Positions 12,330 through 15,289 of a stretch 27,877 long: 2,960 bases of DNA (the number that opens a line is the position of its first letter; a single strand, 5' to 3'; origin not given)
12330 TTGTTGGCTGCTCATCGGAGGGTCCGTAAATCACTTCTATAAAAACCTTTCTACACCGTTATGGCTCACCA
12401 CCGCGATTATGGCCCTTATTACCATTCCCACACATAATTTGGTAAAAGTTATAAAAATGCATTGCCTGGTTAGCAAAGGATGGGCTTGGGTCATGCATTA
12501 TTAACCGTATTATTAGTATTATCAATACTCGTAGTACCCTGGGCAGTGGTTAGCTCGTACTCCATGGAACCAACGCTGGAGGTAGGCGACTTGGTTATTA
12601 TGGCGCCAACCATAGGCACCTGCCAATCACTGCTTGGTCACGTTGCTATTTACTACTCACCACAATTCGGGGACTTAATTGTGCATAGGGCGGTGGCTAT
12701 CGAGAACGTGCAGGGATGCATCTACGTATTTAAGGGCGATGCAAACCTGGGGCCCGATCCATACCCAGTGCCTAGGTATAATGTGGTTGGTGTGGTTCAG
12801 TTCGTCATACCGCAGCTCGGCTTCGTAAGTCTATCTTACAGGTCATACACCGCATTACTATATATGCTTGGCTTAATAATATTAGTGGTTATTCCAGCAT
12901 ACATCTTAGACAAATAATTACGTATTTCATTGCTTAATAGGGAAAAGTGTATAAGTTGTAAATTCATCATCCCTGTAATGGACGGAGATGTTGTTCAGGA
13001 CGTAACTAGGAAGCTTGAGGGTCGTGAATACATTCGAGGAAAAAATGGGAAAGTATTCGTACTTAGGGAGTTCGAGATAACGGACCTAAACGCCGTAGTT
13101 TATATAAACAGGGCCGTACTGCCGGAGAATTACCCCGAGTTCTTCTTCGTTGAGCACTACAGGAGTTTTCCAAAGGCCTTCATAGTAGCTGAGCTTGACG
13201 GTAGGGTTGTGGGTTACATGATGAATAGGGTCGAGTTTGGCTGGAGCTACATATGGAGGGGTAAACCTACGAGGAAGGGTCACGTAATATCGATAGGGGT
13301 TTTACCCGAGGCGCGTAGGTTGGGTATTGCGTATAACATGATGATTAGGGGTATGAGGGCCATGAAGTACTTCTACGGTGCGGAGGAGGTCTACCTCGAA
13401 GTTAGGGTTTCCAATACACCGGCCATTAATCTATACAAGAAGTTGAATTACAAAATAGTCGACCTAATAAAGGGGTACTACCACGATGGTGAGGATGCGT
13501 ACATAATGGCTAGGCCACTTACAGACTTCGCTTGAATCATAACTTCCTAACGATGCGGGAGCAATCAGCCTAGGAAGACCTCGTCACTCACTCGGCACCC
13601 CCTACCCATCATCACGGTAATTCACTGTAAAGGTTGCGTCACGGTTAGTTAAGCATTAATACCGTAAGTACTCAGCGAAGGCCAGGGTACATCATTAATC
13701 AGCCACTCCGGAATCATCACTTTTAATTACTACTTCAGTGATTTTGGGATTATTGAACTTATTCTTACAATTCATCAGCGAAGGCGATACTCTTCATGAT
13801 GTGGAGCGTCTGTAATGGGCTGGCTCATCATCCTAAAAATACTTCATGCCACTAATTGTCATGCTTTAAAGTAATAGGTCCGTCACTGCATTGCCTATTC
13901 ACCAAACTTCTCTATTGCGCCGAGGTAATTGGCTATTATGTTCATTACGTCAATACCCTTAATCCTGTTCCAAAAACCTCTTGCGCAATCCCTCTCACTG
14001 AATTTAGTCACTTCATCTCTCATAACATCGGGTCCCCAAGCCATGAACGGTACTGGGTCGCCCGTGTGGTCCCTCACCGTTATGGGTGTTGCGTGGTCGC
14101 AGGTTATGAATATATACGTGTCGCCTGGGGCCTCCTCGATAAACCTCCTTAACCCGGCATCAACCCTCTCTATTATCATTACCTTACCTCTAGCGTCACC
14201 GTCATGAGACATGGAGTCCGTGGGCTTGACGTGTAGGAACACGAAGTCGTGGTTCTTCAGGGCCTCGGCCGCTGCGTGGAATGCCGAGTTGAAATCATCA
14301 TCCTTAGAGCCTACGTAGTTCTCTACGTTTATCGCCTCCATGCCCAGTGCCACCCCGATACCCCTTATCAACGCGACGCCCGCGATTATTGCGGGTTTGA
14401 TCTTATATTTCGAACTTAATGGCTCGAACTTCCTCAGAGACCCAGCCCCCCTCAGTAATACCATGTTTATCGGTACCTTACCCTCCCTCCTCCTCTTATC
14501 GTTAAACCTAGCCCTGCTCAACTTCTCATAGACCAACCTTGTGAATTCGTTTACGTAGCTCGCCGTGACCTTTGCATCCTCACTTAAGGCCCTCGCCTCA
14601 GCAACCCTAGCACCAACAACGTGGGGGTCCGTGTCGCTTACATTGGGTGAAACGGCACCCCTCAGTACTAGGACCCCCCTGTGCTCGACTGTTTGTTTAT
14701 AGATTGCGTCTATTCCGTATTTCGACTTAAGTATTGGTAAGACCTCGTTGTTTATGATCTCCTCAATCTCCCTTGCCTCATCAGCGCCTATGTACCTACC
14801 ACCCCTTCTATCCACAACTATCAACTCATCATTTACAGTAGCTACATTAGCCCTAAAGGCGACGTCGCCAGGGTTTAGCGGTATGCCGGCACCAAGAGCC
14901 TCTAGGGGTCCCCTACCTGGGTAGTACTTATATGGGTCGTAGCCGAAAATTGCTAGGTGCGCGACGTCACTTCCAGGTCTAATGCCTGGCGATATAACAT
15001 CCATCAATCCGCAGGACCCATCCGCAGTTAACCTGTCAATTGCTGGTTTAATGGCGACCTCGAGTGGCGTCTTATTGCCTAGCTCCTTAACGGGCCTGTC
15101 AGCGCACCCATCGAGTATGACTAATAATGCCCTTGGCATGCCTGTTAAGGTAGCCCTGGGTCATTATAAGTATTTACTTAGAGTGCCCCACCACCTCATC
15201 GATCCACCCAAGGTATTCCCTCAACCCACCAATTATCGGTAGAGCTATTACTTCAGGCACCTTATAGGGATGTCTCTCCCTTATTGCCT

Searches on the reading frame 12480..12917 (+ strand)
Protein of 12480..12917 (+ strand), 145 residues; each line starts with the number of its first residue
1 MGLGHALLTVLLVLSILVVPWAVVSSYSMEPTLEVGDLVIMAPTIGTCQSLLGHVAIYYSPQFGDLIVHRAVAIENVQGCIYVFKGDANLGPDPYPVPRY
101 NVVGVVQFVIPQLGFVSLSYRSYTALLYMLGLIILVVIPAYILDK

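Call 78: search_protein_families(library=pfam, proteins=[window:12480-12917:+], max_evalue=0.1)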
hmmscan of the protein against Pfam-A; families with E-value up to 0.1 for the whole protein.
window:12480-12917:+ (145 aa): 1 family
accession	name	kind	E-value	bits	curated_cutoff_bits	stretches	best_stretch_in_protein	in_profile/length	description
PF10502.14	Peptidase_S26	-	0.00026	21.4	22.9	1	6-70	11-64/168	Signal peptidase, peptidase S26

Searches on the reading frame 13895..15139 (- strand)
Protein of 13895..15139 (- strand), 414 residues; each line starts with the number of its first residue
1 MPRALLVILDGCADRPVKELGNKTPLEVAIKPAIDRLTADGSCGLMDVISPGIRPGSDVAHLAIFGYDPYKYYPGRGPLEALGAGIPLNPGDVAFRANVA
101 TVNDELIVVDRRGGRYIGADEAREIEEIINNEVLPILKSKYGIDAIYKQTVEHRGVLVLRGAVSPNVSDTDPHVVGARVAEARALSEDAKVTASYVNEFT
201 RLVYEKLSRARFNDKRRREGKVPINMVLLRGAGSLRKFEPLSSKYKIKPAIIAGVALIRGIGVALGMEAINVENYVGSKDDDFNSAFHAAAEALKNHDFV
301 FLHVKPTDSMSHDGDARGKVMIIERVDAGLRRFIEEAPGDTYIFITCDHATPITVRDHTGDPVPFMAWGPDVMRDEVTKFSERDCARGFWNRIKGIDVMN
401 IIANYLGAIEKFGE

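Call 78: search_protein_families(library=pfam, proteins=[window:13895-15139:-], max_evalue=0.1)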
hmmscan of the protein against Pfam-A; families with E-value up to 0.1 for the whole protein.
window:13895-15139:- (414 aa): 2 families
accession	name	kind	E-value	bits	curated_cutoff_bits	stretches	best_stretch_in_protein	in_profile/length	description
PF10143.14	PhosphMutase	-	3.4e-50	170.7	21.5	1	40-213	3-170/170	2,3-bisphosphoglycerate-independent phosphoglycerate mutase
PF01676.23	Metalloenzyme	-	1.2e-46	159.7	24.3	1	3-403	2-250/252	Metalloenzyme superfamily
